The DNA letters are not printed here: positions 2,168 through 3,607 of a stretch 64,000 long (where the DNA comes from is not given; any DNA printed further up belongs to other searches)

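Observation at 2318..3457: F-box fused to a Rab-like GTPase lacking the catalytic glutamine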

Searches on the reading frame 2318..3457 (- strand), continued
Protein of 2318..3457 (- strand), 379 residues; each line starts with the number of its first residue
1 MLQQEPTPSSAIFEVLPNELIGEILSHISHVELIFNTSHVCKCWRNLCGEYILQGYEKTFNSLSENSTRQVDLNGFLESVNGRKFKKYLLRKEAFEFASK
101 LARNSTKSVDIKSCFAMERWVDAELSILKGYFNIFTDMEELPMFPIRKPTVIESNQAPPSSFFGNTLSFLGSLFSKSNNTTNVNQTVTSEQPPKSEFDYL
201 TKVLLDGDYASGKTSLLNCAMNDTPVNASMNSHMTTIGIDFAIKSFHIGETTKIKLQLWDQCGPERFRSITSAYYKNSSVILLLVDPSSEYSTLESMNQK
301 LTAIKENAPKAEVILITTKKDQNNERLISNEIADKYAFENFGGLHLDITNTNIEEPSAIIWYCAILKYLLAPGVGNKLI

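Call 16: list_cluster_members(proteins=[P0001, P0002, P0005, P0003, P0004, P0031])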
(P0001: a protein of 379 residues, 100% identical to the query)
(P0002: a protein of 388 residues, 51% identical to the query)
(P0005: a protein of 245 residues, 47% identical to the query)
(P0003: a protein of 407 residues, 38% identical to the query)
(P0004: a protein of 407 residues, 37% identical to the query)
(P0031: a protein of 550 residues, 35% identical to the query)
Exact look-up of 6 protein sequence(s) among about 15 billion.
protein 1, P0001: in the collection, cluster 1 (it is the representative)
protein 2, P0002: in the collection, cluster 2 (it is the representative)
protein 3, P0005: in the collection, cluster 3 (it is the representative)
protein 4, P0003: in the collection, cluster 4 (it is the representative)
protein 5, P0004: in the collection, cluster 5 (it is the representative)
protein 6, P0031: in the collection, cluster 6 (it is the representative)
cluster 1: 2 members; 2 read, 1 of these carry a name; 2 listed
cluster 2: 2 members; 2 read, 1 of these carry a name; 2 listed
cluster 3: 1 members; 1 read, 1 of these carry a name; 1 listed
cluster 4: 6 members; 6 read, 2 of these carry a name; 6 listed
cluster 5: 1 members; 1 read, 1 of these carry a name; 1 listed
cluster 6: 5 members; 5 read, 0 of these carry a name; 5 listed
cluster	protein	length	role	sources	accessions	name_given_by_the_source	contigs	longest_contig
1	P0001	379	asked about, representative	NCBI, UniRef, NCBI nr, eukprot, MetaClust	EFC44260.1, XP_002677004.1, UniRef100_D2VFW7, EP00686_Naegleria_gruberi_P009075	rab family small GTPase [Naegleria gruberi] | Rab family small GTPase n=1 Tax=Naegleria gruberi TaxID=5762 RepID=D2VFW7_NAEGR | XP_002677004.1 rab family small GTPase [Naegleria gruberi strain NEG-M]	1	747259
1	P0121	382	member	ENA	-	-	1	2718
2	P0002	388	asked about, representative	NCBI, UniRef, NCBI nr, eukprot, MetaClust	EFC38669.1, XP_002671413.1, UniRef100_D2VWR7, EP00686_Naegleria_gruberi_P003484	small GTPase [Naegleria gruberi] | Small GTPase n=1 Tax=Naegleria gruberi TaxID=5762 RepID=D2VWR7_NAEGR | XP_002671413.1 small GTPase [Naegleria gruberi]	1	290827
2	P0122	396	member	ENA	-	-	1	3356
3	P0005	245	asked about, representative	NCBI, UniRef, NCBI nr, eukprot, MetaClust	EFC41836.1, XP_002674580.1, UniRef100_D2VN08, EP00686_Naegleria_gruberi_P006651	rab family small GTPase [Naegleria gruberi] | Rab family small GTPase n=1 Tax=Naegleria gruberi TaxID=5762 RepID=D2VN08_NAEGR | XP_002674580.1 rab family small GTPase [Naegleria gruberi strain NEG-M]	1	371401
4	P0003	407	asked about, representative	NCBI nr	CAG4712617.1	unnamed protein product [Naegleria fowleri]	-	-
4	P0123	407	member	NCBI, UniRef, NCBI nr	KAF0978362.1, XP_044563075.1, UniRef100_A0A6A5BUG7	hypothetical protein FDP41_002877 [Naegleria fowleri] | F-box domain-containing protein n=1 Tax=Naegleria fowleri TaxID=5763 ... | uncharacterized protein FDP41_002877 [Naegleria fowleri]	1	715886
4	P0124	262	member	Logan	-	-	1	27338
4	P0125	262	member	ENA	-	-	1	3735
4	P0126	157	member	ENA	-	-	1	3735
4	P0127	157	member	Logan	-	-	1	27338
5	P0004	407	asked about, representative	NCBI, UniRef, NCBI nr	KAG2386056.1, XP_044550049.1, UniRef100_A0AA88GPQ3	hypothetical protein C9374_003205 [Naegleria lovaniensis] | F-box domain-containing protein n=1 Tax=Naegleria lovaniensis TaxID=51637 ... | uncharacterized protein C9374_003205 [Naegleria lovaniensis]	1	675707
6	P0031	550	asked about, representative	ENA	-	-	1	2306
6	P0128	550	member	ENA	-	-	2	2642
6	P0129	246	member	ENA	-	-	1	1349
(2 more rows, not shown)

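Call 29: predict_structure(alignment_id=A3)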
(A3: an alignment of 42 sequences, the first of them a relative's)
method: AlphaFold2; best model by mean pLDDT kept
length: 379 residues; sequences in the alignment: 42
mean_pLDDT: 71.7   pTM: 0.73
mean pLDDT of the five models: 71.7, 71.1, 66.3, 66.2, 65.2
residues with pLDDT >= 90: 76; 70-90: 150; 50-70: 87; < 50: 66
segments of 3 or more residues with pLDDT < 50: 2-9, 29-49, 141-153, 155-161, 175-178, 180-182, 375-379
pLDDT, mean of each block of 10 residues (from residue 1): 44 53 51 37 41 56 57 72 75 82 75 83 78 70 40 46 50 49 54 79 92 90 78 73 89 90 70 88 94 89 91 93 89 86 88 88 88 51
secondary structure, 60 per line:
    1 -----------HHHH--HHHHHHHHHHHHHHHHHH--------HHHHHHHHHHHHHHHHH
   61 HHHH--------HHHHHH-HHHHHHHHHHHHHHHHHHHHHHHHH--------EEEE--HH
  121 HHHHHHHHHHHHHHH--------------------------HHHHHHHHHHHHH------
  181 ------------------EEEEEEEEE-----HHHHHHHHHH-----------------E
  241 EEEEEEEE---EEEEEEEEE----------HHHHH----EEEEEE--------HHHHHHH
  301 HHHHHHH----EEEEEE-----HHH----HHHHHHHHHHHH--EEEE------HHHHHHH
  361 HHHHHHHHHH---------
elements in order: H12-15 H18-35 H44-64 H73-78 H80-104 E113-116 H119-135 H162-174 E199-207 H213-222 E240-248 E252-260 H271-275 E280-285 H294-307 E312-317 H330-341 E344-347 H354-370

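Call 40: fold_search(model_id=the predicted structure, library=pdb)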
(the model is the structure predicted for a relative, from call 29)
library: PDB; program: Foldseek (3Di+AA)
matches with E <= 10: 1951; with E <= 0.001: 1725
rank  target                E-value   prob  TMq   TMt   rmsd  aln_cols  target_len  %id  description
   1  6yx5_A                1.6e-12  1.00  0.41  0.86   2.5       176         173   34  Structure of DrrA from Legionella pneumophilia in complex with human Rab8a (released 2020-12-23)
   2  8a4a_B                2.7e-12  1.00  0.40  0.83   2.6       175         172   32  Structure of human Rep15 in complex with bovine Rab3C. (released 2022-08-10)
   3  4hlq_J                3.4e-12  1.00  0.40  0.84   2.6       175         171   30  Crystal structure of human rab1b bound to GDP and BEF3 in complex with the GAP domain of TBC1D20 from homo sapiens (released 2013-01-16)
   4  5szj_A                3.8e-12  1.00  0.40  0.83   3.6       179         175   32  Structure of human Rab10 in complex with the bMERB domain of Mical-cL (released 2016-08-24)
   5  4i1o_A                4.1e-12  1.00  0.40  0.81   2.9       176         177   31  Crystal structure of the Legionella pneumophila GAP domain of LepB in complex with Rab1b bound to GDP and BeF3 (released 2013-01-16)
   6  4fmb_B                4.3e-12  1.00  0.39  0.82   2.9       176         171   31  VirA-Rab1 complex structure (released 2012-09-05)
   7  6zsi_B                4.8e-12  1.00  0.40  0.83   2.5       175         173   31  The mechanism of activation of the actin binding protein EHBP1 by Rab8 family members. (released 2020-09-02)
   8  3tnf_A                6.0e-12  1.00  0.40  0.85   2.4       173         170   34  LidA from Legionella in complex with active Rab8a (released 2011-11-02)
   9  9ltp_B                6.4e-12  1.00  0.39  0.79   3.4       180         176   27  Crystal structure of human RAB43 in GDP-AlF3 transition state complex with USP6NL TBC domain (released 2026-01-14)
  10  4lhw_D                6.8e-12  1.00  0.40  0.84   2.4       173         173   34  Crystal structure of Rab8 in its active GppNHp-bound form (released 2013-10-09)
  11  3nkv_B                7.6e-12  1.00  0.40  0.84   2.9       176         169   32  Crystal structure of Rab1b covalently modified with AMP at Y77 (released 2010-08-04)
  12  7lwb_A                8.0e-12  1.00  0.41  0.81   5.0       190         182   30  Crystal Structure of phospho-Rab8a with the RH2 domain (117-165) of RILPL2 (released 2021-03-10)
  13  3tkl_A                9.0e-12  1.00  0.39  0.82   3.0       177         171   32  Crystal structure of the GTP-bound Rab1a in complex with the coiled-coil domain of LidA from Legionella pneumophila (released 2012-06-27)
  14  6whe_B                1.0e-11  1.00  0.41  0.84   2.3       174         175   33  Structure of phosphomimetic Rab8a GTPase (T72E) in the GTP-bound state (released 2021-03-10)
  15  3sfv_A                1.0e-11  1.00  0.39  0.79   3.0       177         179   32  Crystal structure of the GDP-bound Rab1a S25N mutant in complex with the coiled-coil domain of LidA from Legionella pn (released 2012-04-18)
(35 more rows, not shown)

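Call 45: find_encoding_contigs(protein=P0121, flank=3000, max_places=3)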
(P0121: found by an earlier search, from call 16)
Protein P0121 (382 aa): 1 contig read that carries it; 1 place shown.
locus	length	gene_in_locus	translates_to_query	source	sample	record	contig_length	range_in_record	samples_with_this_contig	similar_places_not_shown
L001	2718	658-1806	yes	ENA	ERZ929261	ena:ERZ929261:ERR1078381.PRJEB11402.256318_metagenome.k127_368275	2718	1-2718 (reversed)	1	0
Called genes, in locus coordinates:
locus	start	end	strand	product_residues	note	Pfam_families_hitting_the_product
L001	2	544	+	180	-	?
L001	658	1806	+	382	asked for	PF00646:F-box (weak), PF12937:F-box-like (weak), PF00025:Arf, PF00071:Ras, PF04670:Gtr1_RagA (weak), PF08477:Roc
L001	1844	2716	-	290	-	?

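Call 48: find_encoding_contigs(protein=P0004, flank=4000, max_places=1)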
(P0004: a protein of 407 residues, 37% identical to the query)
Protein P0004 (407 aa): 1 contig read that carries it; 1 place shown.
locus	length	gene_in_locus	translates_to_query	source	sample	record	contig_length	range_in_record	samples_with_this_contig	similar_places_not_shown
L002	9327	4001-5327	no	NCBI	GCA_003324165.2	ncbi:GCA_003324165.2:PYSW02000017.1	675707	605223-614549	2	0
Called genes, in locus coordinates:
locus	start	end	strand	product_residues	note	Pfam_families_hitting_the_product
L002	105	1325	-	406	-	-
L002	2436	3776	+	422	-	PF00071:Ras, PF08477:Roc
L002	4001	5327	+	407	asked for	PF00025:Arf, PF00071:Ras, PF08477:Roc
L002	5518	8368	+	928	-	-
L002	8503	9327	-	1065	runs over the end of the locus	-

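Call 49: find_encoding_contigs(protein=P0123, flank=4000, max_places=1)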
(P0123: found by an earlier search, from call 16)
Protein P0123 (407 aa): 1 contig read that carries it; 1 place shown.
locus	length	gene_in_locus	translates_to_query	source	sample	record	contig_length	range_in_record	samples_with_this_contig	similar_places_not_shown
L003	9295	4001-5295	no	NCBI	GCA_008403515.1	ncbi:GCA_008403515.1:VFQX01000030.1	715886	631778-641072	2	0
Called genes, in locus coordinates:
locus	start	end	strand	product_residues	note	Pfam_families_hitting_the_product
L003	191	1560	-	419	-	PF04434:SWIM (weak), PF13639:zf-RING_2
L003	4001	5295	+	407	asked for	PF12937:F-box-like (faint), PF00025:Arf (weak), PF00071:Ras, PF08477:Roc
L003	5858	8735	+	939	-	-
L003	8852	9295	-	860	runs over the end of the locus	-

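Call 53: predict_structure(alignment_id=A4)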
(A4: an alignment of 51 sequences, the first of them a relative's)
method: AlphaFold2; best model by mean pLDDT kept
length: 379 residues; sequences in the alignment: 51
mean_pLDDT: 84.3   pTM: 0.83
mean pLDDT of the five models: 84.3, 82.8, 82.8, 82.4, 81.8
residues with pLDDT >= 90: 227; 70-90: 68; 50-70: 71; < 50: 13
segments of 3 or more residues with pLDDT < 50: 177-182, 377-379
pLDDT, mean of each block of 10 residues (from residue 1): 58 75 91 93 89 90 74 88 93 97 92 94 94 81 58 55 56 51 55 88 95 95 89 75 95 95 74 92 97 94 94 97 95 94 94 97 96 58
secondary structure, 60 per line:
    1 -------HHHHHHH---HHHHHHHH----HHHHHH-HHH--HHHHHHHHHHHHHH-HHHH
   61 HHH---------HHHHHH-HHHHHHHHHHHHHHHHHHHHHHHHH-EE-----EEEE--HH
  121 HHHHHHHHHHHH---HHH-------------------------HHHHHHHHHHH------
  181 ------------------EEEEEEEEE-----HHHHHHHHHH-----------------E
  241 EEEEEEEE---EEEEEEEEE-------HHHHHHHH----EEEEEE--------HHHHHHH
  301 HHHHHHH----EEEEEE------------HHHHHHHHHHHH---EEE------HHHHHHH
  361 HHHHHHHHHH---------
elements in order: H8-14 H18-25 H30-35 H42-55 H57-63 H73-78 H80-104 E113-116 H119-132 H164-174 E199-207 H213-222 E240-248 E252-260 H268-275 E280-285 H294-307 E312-317 H330-341 E345-347 H354-370

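Call 58: search_protein_families(library=pfam, alignment_id=A5, max_evalue=0.01)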
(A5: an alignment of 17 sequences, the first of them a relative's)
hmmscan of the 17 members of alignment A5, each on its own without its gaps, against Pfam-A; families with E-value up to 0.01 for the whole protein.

A. member 1, P0001 (379 aa): 6 families
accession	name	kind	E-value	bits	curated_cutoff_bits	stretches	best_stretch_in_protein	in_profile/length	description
PF00071.28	Ras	-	7.1e-21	74.9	21.6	1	202-339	1-133/162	Ras family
PF08477.19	Roc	-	2.1e-20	73.6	27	1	202-321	1-119/119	Ras of Complex, Roc, domain of DAPkinase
PF00025.27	Arf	-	2.3e-10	40.7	22.3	1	202-352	16-156/174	ADP-ribosylation factor family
PF00646.38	F-box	-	2.6e-07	30.7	20.5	1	16-48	4-35/43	F-box domain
PF04670.18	Gtr1_RagA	-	1.4e-06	28.4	22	1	202-327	1-128/232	Gtr1/RagA G protein conserved region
PF12937.12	F-box-like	-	1.8e-05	24.8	24.3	1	14-48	2-35/47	F-box-like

B. families by the number of members that match (of 17 scanned): 8 families
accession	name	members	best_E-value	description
PF00071.28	Ras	16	8.4e-37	Ras family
PF00646.38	F-box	15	2.6e-07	F-box domain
PF08477.19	Roc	12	2.3e-22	Ras of Complex, Roc, domain of DAPkinase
PF12937.12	F-box-like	12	8.1e-09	F-box-like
PF00025.27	Arf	9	2.3e-10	ADP-ribosylation factor family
PF04670.18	Gtr1_RagA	4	1.4e-06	Gtr1/RagA G protein conserved region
PF07693.20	KAP_NTPase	1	0.0041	KAP family P-loop domain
PF08694.16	UFC1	1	0.0042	Ubiquitin-fold modifier-conjugating enzyme 1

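Call 67: search_protein_families(library=pfam, proteins=[P0031], max_evalue=0.001)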
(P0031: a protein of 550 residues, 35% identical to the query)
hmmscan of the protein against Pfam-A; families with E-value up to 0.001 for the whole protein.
P0031 (550 aa): 6 families
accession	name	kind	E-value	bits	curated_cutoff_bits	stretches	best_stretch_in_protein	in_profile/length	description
PF00071.28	Ras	-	4.8e-40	137.2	21.6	1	346-516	1-159/162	Ras family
PF05118.21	Asp_Arg_Hydrox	-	3e-29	102.3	22.6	1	54-212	4-157/157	Aspartyl/Asparaginyl beta-hydroxylase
PF08477.19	Roc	-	3.6e-21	76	27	1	346-465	1-119/119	Ras of Complex, Roc, domain of DAPkinase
PF12937.12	F-box-like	-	2.6e-11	43.6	24.3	1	246-285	6-45/47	F-box-like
PF00025.27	Arf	-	3.5e-09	36.8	22.3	1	342-515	12-172/174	ADP-ribosylation factor family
PF00646.38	F-box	-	5.5e-07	29.7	20.5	1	244-282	4-42/43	F-box domain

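Call 68: find_encoding_contigs(protein=P0122, flank=3000, max_places=1)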
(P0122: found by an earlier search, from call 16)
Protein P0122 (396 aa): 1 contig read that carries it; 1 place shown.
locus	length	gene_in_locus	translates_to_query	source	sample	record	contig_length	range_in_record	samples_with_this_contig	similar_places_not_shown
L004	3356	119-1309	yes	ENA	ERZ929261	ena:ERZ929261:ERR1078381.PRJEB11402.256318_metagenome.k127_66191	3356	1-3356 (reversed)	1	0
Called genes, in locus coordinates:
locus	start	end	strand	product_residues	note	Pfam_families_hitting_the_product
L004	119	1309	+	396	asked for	PF00071:Ras, PF08477:Roc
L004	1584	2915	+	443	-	PF04473:DUF553 (weak)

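Call 69: find_encoding_contigs(protein=P0002, flank=3500, max_places=1)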
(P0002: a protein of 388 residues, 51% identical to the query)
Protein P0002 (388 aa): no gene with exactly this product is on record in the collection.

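Call 76: find_related_loci(query=A1, collection=genome_contigs, flank=2000)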
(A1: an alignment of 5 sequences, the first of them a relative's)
Query A1 (379 aa) in genome_contigs; peptide patterns used: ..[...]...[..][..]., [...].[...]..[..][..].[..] (x = any residue, [..] = any of these).
49 stretches matched a pattern, but none encodes a relative of the query by tblastn (E <= 1e-3).

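Call 78: find_related_loci(query=A6, collection=genome_contigs, flank=2500)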
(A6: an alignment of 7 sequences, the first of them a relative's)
Query A6 (379 aa) in genome_contigs; peptide patterns used: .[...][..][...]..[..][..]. (x = any residue, [..] = any of these).
49 stretches matched a pattern; 30 encode a relative of the query (tblastn E <= 1e-3); 30 distinct loci.
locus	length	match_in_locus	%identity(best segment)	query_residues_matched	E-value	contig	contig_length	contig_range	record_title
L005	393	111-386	42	196-292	2e-19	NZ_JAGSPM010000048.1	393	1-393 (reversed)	Undibacterium baiyunense strain BYS107W NODE_178_length_393_cov_1.210526, whole genome shotgun sequence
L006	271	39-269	46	195-276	2e-19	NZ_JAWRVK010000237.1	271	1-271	Halalkalibacter flavus strain HR 1-10 NODE_464_length_271_cov_0.762887, whole genome shotgun sequence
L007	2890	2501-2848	34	191-308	7e-16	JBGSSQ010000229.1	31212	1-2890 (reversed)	MAG: Gammaproteobacteria bacterium isolate JTS-AC386 k141_3510483, whole genome shotgun sequence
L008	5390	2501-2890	32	198-325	2e-15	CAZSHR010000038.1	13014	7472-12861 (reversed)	MAG TPA_asm: uncultured Coxiella sp. isolate SRP342821_co1_16 genome assembly, contig: NODE_3911_length_13014_cov_6.8425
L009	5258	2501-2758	41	202-292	2e-15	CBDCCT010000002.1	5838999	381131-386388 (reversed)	MAG: Trueperaceae bacterium isolate c2c2e3e6-f29b-4b81-aa4a-bcf5d649deb7 genome assembly, contig: contig_2, whole genome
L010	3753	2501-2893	31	202-337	2e-15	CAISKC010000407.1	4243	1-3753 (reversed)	MAG: uncultured Legionella sp. isolate Umea_bin-00777 genome assembly, contig: bin-00777:407/557, whole genome shotgun s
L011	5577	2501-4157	29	181-329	6e-15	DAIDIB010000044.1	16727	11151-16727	MAG TPA_asm: Gammaproteobacteria bacterium isolate clean355 NODE_44_length_16727_cov_3.635856, whole genome shotgun sequ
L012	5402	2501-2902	34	200-340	8e-15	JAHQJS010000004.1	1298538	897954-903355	MAG: Candidatus Borrarchaeum weybense isolate lw60_2018_gm2_56 NODE_1_length_1298538_cov_26.214026, whole genome shotgun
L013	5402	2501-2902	34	200-340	1e-14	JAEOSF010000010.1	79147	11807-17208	MAG: Candidatus Borrarchaeum yapensis isolate Yap2000.bin9.141 contig-145_86, whole genome shotgun sequence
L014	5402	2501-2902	33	200-340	3e-14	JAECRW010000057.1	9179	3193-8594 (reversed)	MAG: Candidatus Sifarchaeum marinoarchaea isolate CR_Bin_042_1 NODE_74_length_9179_cov_9.353109, whole genome shotgun se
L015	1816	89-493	30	181-321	3e-14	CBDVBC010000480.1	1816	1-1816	MAG TPA_asm: Candidatus Hermodarchaeota archaeon isolate SRR22302347_concoct_51 genome assembly, contig: ERZ25073594.944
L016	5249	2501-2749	41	196-283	6e-14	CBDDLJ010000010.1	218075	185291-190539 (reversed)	MAG: Gammaproteobacteria bacterium isolate c54fd516-0c0a-4de8-8116-9040f9c1e1e9 genome assembly, contig: contig_10, whol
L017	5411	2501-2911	31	196-337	8e-14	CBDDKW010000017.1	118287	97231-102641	MAG: Gammaproteobacteria bacterium isolate 2c2e90b9-7525-47a9-86f4-28b6ddb71168 genome assembly, contig: contig_17, whol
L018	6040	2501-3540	30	184-340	1e-13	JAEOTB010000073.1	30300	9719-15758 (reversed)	MAG: Candidatus Hermodarchaeota archaeon isolate YT1_014 k127_29396612, whole genome shotgun sequence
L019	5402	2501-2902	33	200-340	2e-13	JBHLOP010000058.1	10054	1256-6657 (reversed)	MAG: Promethearchaeota archaeon isolate DZ3M.366 DZ3M.366@24032, whole genome shotgun sequence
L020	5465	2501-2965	31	195-352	1e-13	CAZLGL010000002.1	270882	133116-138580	MAG TPA_asm: uncultured Coxiellaceae bacterium isolate SRP262948_co1_87 genome assembly, contig: NODE_30_length_270882_c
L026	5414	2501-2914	32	196-339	1e-12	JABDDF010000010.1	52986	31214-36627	MAG: Gammaproteobacteria bacterium isolate BWMinHeated_Nextera58_MAG3 3300020854.a:Ga0207126_1017, whole genome shotgun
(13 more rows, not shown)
